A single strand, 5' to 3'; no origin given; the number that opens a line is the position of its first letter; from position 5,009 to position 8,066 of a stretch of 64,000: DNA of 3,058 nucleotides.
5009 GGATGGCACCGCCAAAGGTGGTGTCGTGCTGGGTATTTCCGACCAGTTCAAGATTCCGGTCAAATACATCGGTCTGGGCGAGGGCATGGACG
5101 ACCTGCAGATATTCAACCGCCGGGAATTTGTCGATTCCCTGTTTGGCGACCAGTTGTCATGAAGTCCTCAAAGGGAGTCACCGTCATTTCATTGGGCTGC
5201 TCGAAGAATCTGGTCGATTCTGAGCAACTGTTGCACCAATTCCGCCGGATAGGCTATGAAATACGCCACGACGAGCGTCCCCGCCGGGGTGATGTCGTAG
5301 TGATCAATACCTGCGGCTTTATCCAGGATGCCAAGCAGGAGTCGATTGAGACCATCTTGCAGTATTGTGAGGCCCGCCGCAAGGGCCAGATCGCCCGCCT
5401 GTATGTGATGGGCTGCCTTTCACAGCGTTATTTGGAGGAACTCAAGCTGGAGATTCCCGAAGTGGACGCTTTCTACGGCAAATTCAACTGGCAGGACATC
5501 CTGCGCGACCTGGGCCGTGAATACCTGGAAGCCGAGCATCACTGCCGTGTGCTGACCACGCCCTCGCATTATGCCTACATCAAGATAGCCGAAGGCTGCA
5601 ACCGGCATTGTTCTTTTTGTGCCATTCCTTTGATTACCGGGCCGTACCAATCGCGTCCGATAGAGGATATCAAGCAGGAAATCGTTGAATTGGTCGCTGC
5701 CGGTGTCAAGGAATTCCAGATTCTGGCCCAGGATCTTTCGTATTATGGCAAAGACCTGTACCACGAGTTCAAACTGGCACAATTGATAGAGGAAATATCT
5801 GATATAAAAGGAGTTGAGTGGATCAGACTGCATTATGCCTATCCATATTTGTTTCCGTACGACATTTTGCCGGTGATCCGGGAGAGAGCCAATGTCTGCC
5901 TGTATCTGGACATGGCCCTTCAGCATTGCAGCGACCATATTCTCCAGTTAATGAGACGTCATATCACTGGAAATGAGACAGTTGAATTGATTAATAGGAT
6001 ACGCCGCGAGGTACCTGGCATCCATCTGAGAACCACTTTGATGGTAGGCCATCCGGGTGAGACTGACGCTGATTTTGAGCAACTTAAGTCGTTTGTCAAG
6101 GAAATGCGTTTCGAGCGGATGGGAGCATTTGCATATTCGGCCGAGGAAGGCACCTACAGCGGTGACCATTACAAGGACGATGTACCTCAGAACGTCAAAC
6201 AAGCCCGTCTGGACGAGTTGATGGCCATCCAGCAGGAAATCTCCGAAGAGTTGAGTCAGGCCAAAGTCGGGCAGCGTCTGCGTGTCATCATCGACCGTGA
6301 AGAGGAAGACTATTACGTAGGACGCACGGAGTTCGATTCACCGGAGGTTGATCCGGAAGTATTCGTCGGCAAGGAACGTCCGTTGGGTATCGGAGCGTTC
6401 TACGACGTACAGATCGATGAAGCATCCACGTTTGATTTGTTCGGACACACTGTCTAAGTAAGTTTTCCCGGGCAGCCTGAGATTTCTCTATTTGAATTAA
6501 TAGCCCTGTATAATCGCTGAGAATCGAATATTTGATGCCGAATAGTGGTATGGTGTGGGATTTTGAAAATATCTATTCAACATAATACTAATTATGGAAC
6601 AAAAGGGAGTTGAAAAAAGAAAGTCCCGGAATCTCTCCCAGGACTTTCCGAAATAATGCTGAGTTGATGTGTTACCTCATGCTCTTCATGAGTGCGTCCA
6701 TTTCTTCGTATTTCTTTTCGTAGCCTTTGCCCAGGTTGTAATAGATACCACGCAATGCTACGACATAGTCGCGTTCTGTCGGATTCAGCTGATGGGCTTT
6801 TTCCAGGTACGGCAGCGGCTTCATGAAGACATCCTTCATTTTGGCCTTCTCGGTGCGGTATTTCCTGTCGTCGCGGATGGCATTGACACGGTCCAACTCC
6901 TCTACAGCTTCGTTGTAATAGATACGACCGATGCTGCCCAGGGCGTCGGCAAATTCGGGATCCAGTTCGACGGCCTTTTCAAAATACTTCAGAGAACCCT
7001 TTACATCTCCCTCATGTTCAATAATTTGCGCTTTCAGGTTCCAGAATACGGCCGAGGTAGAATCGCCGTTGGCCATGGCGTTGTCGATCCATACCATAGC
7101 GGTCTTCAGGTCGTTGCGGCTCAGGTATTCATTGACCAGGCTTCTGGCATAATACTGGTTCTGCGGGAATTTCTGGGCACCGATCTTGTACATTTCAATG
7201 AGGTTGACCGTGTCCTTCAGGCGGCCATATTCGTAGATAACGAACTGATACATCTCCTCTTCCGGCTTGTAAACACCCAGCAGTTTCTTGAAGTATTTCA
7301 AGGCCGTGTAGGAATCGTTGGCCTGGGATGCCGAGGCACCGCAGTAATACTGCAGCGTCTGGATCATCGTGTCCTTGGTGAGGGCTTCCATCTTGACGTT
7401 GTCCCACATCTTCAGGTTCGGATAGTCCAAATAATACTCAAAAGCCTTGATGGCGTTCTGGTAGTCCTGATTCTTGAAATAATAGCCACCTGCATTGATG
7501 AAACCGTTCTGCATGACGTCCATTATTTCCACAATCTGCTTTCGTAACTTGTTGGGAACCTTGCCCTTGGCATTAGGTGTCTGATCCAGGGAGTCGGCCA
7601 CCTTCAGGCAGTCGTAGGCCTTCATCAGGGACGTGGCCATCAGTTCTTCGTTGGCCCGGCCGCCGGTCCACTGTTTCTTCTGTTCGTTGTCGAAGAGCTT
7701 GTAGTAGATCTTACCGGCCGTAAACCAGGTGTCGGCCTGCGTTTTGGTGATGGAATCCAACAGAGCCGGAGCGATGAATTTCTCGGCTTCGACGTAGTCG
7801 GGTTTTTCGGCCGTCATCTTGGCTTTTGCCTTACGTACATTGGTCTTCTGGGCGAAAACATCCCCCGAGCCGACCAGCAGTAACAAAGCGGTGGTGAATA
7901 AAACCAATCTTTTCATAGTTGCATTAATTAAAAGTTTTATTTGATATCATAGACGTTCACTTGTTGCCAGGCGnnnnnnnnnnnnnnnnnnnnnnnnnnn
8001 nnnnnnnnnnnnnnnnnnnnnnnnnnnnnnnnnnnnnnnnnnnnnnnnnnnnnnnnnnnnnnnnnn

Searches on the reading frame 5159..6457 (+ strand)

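Call 39: search_protein_families(library=pfam, proteins=[window:5159-6457:+], max_evalue=0.00001)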
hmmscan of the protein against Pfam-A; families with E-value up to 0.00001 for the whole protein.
window:5159-6457:+ (432 aa): 3 families
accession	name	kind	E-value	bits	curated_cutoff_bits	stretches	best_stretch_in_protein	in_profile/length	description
PF04055.27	Radical_SAM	-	1.4e-22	81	29.5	1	142-312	2-165/166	Radical SAM superfamily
PF00919.26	UPF0004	-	1.4e-22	80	27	1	7-107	2-98/98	Uncharacterized protein family UPF0004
PF18693.7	TRAM_2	-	2e-20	73.1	27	1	370-432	1-63/63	TRAM domain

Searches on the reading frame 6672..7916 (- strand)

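Call 39: search_protein_families(library=pfam, proteins=[window:6672-7916:-], max_evalue=0.00001)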
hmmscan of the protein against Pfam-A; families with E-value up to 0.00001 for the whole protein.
window:6672-7916:- (414 aa): 4 families
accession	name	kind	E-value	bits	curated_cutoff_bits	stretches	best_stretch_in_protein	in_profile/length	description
PF07719.23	TPR_2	-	6.7e-09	35.6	27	0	291-321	3-33/34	Tetratricopeptide repeat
PF13181.12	TPR_8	-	5.4e-07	29.7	25.7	0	291-321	3-33/34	Tetratricopeptide repeat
PF14559.12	TPR_19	-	1e-06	29.4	25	0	302-358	4-66/68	Tetratricopeptide repeat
PF13414.12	TPR_11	-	4.1e-06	26.8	26.8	0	303-335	8-40/42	TPR repeat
